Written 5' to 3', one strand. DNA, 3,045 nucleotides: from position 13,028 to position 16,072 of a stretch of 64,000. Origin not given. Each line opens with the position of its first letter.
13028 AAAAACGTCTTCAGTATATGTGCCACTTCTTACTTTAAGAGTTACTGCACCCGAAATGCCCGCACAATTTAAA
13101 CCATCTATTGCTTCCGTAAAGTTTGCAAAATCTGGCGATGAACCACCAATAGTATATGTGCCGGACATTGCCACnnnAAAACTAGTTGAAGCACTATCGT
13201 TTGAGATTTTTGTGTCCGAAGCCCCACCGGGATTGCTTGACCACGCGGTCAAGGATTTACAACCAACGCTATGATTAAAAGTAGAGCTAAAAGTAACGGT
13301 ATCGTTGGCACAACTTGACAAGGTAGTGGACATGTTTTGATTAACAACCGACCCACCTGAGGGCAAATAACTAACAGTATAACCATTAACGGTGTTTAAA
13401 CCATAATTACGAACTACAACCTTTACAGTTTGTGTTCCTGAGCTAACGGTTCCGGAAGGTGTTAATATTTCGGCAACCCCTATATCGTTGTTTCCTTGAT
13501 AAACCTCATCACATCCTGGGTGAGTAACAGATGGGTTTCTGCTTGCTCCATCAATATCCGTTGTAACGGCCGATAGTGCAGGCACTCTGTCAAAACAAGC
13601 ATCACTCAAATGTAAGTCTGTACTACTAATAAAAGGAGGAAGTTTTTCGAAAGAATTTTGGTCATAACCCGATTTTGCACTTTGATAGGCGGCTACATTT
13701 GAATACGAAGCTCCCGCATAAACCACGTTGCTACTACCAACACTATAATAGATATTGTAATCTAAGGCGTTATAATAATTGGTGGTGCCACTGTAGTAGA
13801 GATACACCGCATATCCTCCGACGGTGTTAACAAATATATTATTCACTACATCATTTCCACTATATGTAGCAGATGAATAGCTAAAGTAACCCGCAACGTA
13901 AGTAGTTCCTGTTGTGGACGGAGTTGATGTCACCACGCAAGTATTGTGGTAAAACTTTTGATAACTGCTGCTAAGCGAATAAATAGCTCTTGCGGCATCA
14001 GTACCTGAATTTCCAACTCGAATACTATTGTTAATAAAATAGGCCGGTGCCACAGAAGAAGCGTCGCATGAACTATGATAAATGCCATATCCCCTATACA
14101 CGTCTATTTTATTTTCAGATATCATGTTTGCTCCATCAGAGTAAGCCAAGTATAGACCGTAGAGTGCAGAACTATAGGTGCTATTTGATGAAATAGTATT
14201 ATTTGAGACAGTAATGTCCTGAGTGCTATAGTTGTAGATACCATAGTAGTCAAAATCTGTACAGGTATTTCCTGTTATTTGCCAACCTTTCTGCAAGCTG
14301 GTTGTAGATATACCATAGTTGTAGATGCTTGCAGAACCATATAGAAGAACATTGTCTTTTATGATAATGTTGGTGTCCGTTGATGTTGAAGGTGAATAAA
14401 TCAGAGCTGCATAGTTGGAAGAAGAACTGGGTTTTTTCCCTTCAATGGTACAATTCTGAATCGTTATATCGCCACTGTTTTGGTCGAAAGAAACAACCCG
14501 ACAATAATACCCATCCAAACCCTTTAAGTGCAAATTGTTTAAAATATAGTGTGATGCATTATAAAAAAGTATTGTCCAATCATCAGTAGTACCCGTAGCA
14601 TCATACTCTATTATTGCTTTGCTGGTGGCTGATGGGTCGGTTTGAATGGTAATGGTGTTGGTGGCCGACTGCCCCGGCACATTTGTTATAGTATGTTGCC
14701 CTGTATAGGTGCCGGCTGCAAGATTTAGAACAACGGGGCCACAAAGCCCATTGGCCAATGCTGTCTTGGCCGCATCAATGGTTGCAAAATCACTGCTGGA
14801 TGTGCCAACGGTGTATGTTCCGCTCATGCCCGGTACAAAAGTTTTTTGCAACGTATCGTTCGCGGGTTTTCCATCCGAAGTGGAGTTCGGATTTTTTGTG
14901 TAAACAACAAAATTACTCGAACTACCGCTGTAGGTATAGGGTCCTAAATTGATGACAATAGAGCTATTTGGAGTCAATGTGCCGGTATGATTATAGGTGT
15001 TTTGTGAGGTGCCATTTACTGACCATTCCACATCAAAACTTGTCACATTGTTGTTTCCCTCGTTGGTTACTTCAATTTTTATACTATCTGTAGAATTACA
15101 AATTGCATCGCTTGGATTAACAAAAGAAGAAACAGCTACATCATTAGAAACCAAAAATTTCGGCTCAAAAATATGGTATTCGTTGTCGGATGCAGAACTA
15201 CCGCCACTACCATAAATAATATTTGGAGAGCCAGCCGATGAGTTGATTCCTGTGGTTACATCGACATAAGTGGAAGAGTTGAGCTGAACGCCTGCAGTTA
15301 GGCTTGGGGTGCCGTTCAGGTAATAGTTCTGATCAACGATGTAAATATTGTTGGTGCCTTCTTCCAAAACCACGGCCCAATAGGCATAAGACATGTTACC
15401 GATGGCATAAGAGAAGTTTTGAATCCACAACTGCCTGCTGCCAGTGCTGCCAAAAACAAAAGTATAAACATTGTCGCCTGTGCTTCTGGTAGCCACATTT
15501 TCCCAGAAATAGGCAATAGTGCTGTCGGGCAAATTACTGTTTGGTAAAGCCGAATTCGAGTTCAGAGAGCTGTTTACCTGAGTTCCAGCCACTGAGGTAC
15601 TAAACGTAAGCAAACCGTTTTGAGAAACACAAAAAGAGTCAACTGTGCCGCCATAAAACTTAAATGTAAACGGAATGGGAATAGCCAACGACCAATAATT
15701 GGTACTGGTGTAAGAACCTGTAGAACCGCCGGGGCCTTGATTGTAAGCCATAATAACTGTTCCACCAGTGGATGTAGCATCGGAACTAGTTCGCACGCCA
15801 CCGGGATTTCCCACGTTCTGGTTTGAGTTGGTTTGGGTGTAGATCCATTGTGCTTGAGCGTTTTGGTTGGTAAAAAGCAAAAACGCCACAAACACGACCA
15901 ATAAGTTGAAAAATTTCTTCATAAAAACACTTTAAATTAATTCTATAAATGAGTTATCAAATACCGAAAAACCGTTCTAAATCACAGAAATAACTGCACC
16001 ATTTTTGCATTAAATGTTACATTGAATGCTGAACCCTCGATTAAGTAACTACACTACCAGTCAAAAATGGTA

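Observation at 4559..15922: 11.4-kb single-ORF T9SS adhesin built from nested tandem repeats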

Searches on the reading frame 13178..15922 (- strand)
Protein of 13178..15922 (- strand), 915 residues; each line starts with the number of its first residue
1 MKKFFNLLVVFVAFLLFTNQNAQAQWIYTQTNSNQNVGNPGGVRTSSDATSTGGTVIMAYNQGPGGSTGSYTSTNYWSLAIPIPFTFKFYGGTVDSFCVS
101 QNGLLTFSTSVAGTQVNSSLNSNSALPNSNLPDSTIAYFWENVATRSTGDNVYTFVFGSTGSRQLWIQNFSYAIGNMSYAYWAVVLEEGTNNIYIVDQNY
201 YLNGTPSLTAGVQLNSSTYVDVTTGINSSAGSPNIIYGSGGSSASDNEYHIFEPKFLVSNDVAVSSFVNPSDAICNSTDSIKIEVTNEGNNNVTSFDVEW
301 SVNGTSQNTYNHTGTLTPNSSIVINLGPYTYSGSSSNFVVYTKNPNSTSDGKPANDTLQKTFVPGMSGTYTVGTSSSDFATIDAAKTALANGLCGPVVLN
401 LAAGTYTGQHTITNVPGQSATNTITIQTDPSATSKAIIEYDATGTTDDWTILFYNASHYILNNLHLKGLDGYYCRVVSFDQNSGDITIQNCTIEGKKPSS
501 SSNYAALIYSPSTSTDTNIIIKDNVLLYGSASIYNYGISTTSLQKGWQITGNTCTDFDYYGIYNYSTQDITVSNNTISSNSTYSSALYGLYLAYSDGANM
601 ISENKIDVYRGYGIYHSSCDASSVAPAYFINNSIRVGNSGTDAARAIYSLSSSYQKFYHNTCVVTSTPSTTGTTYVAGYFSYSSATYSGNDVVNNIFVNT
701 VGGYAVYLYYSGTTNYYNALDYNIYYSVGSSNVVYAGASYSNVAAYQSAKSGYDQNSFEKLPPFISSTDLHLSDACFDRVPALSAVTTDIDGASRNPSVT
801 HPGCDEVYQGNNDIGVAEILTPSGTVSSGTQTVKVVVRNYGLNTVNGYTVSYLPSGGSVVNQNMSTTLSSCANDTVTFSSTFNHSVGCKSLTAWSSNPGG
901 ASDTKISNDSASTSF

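Call 17: find_homologous_proteins(query=window:13178-15922:-, max_evalue=0.00001)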
Query window:13178-15922:- (915 aa): 45 proteins with E <= 0.00001 among 8000 candidates.
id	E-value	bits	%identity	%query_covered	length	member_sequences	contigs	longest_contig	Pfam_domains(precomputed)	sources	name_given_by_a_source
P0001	1.6e-298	1011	46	100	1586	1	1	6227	PF13229.13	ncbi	ncbi:MAG: hypothetical protein ACI9UJ_001826, partial [bacterium]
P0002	1.6e-158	548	49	69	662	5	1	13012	PF13229.13,PF07705.18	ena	-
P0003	1.3e-119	419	30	71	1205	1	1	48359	-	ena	-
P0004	2.1e-106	375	32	98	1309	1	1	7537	PF13229.13,PF05048.20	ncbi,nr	ncbi:MAG: right-handed parallel beta-helix repeat-containing protein, partial [Bacteroidetes bacteri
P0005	1.5e-97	346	34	88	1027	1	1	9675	PF00801.27,PF18962.8,PF11589.15,PF18911.7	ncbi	-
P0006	7.1e-81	291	32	99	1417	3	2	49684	PF13229.13,PF18962.8,PF19081.7,PF05048.20,PF18911.7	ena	-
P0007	1.5e-73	267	32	92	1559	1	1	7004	PF18962.8,PF19081.7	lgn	-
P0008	1.1e-65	241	30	91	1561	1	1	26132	PF18962.8,PF19081.7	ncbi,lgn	-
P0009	6.8e-64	235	32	92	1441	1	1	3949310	PF13229.13,PF18962.8,PF19081.7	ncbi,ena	-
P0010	3.0e-59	219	30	56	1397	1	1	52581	PF13229.13,PF18962.8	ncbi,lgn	-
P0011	2.8e-58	216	36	46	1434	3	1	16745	PF13229.13,PF00801.27,PF18962.8,PF19081.7,PF18911.7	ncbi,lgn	-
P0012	1.8e-56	210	30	60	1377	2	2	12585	PF13229.13,PF18962.8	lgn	-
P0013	3.7e-54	203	33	66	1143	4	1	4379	-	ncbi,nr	ncbi:MAG: hypothetical protein PHY85_08480, partial [Bacteroidales bacterium]|nr:hypothetical protei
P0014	4.8e-53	199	34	50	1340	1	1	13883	PF18962.8,PF09294.17,PF00041.28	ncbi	ncbi:MAG: T9SS type A sorting domain-containing protein, partial [Flavobacteriales bacterium]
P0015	9.7e-53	198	30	88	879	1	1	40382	PF13229.13,PF18962.8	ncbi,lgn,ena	-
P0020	5.2e-36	142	44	25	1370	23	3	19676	PF02922.25,PF16561.12,PF18962.8,PF19081.7,PF26120.1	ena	-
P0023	3.4e-32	130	35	35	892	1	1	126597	PF13573.13,PF18962.8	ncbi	ncbi:MAG: T9SS type A sorting domain-containing protein [Bacteroidota bacterium]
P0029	4.3e-25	106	35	33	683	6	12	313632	PF11551.15,PF18962.8,PF07705.18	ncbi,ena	-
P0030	4.2e-24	103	43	22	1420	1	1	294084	PF18962.8,PF14873.12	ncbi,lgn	ncbi:MAG: BNR-repeat neuraminidase N-terminal domain-containing protein [Bacteroidota bacterium]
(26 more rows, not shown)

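Call 25: find_related_loci(query=window:13178-15922:-, collection=genome_contigs, flank=10000)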
Query window:13178-15922:- (915 aa) in genome_contigs; peptide patterns used: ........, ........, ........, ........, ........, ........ (x = any residue, [..] = any of these).
28 stretches matched a pattern; 1 encode a relative of the query (tblastn E <= 1e-3); 1 distinct loci.
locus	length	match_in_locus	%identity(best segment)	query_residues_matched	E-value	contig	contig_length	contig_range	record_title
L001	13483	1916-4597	44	28-915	0e+0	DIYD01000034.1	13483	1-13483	MAG TPA_asm: Bacteroidetes bacterium UBA6063 UBA6063_contig_3450, whole genome shotgun sequence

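Call 37: search_protein_families(library=pfam, proteins=[P0006, P0007, P0009, P0020, P0030, P0023, P0029, P0005], max_evalue=0.001)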
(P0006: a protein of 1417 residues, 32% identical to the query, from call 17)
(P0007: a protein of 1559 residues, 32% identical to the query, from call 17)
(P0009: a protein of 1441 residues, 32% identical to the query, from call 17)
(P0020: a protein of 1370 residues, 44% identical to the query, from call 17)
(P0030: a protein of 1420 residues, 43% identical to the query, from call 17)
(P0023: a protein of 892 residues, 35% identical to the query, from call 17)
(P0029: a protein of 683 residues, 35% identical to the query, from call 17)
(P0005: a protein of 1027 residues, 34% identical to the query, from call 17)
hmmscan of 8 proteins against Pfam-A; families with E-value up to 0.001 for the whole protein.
P0006 (1417 aa): 6 families
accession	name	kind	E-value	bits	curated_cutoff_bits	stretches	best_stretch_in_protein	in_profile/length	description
PF18962.6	Por_Secre_tail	-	4.6e-10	40.1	27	1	1348-1414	3-73/75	Secretion system C-terminal sorting domain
PF13229.12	Beta_helix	-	6.3e-10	39.3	25.9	1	458-601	30-148/158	Right handed beta helix region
PF19081.6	Ig_7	-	1.7e-09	38.3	27.3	1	890-943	10-64/84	Ig-like domain CHU_C associated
PF18911.6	PKD_4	-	5.4e-06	26.8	27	1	1279-1331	29-82/85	PKD domain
PF05048.19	NosD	-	7e-06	26.1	23.6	1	443-600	32-158/212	Periplasmic copper-binding protein (NosD)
PF07705.17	CARDB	-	0.00047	20.8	22.7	0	244-333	10-96/101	CARDB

P0007 (1559 aa): 2 families
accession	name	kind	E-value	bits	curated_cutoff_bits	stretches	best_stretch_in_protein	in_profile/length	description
PF19081.6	Ig_7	-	7.9e-13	49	27.3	1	896-959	3-67/84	Ig-like domain CHU_C associated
PF18962.6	Por_Secre_tail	-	8.2e-09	36.1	27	1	1488-1555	1-72/75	Secretion system C-terminal sorting domain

P0009 (1441 aa): 3 families
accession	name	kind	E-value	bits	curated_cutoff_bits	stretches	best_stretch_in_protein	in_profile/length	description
PF19081.6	Ig_7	-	4.1e-15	56.3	27.3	1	1060-1122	1-66/84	Ig-like domain CHU_C associated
PF18962.6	Por_Secre_tail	-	2.5e-13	50.6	27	1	1367-1440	1-75/75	Secretion system C-terminal sorting domain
PF13229.12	Beta_helix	-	5.4e-08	33.1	25.9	1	528-640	19-120/158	Right handed beta helix region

P0020 (1370 aa): 5 families
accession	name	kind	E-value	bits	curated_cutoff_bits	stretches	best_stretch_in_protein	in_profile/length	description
PF18962.6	Por_Secre_tail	-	4e-11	43.5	27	1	1295-1363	1-70/75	Secretion system C-terminal sorting domain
PF02922.24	CBM_48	-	1.8e-07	31.8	22.4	0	1186-1231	21-66/83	Carbohydrate-binding module 48 (Isoamylase N-terminal domain)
PF16561.11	AMPK1_CBM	-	1e-06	29.3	26.8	0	1077-1139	15-73/85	Glycogen recognition site of AMP-activated protein kinase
PF19081.6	Ig_7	-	2.1e-05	25.1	27.3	1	522-583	1-63/84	Ig-like domain CHU_C associated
PF00686.25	CBM_20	-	0.0002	21.6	23.3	0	1080-1119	28-68/97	Starch binding domain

P0030 (1420 aa): 2 families
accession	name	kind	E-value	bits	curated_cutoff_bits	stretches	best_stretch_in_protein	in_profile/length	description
PF14873.11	BNR_assoc_N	-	1.1e-11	45.1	25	1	254-368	13-151/153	N-terminal domain of BNR-repeat neuraminidase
PF18962.6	Por_Secre_tail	-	1.9e-06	28.5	27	1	1343-1417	1-72/75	Secretion system C-terminal sorting domain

P0023 (892 aa): 3 families
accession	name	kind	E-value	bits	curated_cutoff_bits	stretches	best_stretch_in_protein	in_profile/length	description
PF13573.12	SprB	-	2.5e-23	81.8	28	2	662-692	7-37/37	SprB repeat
PF18962.6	Por_Secre_tail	-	1.8e-15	57.4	27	1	816-891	1-75/75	Secretion system C-terminal sorting domain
PF11589.14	DUF3244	-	1.3e-05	25.5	25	1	831-881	36-86/96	Domain of unknown function (DUF3244)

P0029 (683 aa): 3 families
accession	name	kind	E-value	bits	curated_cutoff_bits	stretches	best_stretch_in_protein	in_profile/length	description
PF11551.14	Omp28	-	1.5e-18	67.6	34.9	1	402-584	10-163/171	Outer membrane protein Omp28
PF18962.6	Por_Secre_tail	-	5.3e-14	52.7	27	1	606-682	1-75/75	Secretion system C-terminal sorting domain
PF07705.17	CARDB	-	9.1e-06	26.3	22.7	1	249-330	16-94/101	CARDB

P0005 (1027 aa): 6 families
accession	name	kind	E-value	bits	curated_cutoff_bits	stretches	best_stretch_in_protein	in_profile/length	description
PF18911.6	PKD_4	-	2.9e-13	50.1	27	1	866-932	16-81/85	PKD domain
PF18962.6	Por_Secre_tail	-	4.9e-13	49.6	27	1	951-1023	2-72/75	Secretion system C-terminal sorting domain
PF00801.26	PKD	-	5.3e-08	33.2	23.5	1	871-925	17-71/80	PKD domain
PF13229.12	Beta_helix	-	4.3e-06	26.9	25.9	1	506-631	7-113/158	Right handed beta helix region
PF11589.14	DUF3244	-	0.00017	21.9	25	1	956-1017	28-88/96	Domain of unknown function (DUF3244)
PF05048.19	NosD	-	0.00021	21.3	23.6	1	583-733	64-191/212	Periplasmic copper-binding protein (NosD)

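Call 64: find_related_loci(query=window:13178-15922:-, collection=metagenome_contigs, flank=10000)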
Query window:13178-15922:- (915 aa) in metagenome_contigs; peptide patterns used: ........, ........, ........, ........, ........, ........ (x = any residue, [..] = any of these).
32 stretches matched a pattern, but none encodes a relative of the query by tblastn (E <= 1e-3).

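Call 65: find_encoding_contigs(protein=P0002, flank=10000, max_places=3)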
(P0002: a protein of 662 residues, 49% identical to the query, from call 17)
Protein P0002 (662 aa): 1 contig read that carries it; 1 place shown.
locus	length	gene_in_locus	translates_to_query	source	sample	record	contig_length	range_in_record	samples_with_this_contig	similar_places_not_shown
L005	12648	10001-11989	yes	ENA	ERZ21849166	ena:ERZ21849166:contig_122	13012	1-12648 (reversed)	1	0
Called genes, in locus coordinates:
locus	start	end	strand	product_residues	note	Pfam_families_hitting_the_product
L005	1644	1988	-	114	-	-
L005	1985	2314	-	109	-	-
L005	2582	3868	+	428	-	PF00285:Citrate_synt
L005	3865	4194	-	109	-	PF03819:MazG, PF12643:MazG-like (weak)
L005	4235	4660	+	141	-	PF01242:PTPS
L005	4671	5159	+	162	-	PF25919:BSH_CusB (faint), PF25917:BSH_RND (weak), PF25973:BSH_CzcB (faint), PF25984:BSH_YknX, PF00364:Biotin_lipoyl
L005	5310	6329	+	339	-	PF11276:DUF3078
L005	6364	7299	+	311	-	PF11138:DUF2911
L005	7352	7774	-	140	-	-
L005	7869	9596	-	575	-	PF07498:Rho_N, PF07497:Rho_RNA_bind, PF00006:ATP-synt_ab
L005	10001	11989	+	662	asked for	PF07705:CARDB (weak), PF13229:Beta_helix (weak)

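Call 66: find_encoding_contigs(protein=P0003, flank=10000, max_places=3)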
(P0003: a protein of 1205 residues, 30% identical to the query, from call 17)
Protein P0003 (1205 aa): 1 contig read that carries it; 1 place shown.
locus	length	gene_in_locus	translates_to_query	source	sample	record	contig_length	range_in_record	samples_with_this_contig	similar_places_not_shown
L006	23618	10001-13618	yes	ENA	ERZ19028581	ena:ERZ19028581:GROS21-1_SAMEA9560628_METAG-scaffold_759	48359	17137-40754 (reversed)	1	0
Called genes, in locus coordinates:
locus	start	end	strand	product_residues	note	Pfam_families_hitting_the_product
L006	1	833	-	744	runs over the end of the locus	PF00912:Transgly, PF28500:PBP_middle, PF00905:Transpeptidase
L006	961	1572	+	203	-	-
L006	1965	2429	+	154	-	PF04542:Sigma70_r2, PF08281:Sigma70_r4_2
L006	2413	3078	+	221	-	-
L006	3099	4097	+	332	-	-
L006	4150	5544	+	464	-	PF18962:Por_Secre_tail (weak)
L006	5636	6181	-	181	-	PF01625:PMSR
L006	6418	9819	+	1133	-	PF20009:GEVED, PF00801:PKD, PF18911:PKD_4, PF00801:PKD (weak), PF18911:PKD_4, PF18911:PKD_4, PF18911:PKD_4, PF18962:Por_Secre_tail, +3 more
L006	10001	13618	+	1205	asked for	-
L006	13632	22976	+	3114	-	-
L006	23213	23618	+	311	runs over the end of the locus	PF02558:ApbA, PF08546:ApbA_C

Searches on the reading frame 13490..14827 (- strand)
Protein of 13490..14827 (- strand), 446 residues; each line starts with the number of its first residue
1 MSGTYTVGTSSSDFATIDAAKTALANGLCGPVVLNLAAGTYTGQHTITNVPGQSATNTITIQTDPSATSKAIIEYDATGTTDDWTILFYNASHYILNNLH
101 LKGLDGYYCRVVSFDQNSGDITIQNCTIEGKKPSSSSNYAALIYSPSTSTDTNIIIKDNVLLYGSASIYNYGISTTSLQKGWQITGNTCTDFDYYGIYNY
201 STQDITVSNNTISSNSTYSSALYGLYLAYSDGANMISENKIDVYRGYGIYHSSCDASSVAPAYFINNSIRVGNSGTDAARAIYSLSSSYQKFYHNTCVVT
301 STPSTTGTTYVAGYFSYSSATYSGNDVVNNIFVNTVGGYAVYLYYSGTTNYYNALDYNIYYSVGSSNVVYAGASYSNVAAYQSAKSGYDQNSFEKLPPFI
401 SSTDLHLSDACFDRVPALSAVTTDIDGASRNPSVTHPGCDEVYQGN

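Call 12: search_protein_families(library=pfam, proteins=[window:13490-14827:-], max_evalue=1)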
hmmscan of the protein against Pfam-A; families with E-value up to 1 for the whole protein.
window:13490-14827:- (446 aa): 2 families
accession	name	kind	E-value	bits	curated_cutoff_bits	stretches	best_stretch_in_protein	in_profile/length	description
PF13229.12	Beta_helix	-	3.2e-09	37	25.9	1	86-255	3-149/158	Right handed beta helix region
PF05048.19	NosD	-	3.6e-09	36.8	23.6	1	102-313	30-199/212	Periplasmic copper-binding protein (NosD)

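Call 39: search_protein_families(library=ncbifam, proteins=[window:13490-14827:-], max_evalue=1)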
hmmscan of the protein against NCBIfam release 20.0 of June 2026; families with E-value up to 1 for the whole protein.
window:13490-14827:- (446 aa): 1 family
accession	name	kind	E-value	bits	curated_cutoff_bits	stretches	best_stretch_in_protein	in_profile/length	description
TIGR03804.1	para_beta_helix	repeat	0.0016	18.1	19.45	1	184-216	12-43/44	parallel beta-helix repeat protein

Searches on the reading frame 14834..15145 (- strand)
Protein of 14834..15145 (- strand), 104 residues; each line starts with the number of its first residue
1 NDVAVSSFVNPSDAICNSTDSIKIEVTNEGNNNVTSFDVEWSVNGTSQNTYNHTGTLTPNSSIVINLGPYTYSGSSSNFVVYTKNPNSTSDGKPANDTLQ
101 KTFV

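Call 12: search_protein_families(library=pfam, proteins=[window:14834-15145:-], max_evalue=1)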
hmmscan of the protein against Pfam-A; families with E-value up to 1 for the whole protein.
window:14834-15145:- (104 aa): 2 families
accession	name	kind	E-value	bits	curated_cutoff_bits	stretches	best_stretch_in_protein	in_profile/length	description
PF07705.17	CARDB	-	0.00016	22.2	22.7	1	2-67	3-67/101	CARDB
PF08204.17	V-set_CD47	-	0.0014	18.8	21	1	14-56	24-66/111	CD47 immunoglobulin-like domain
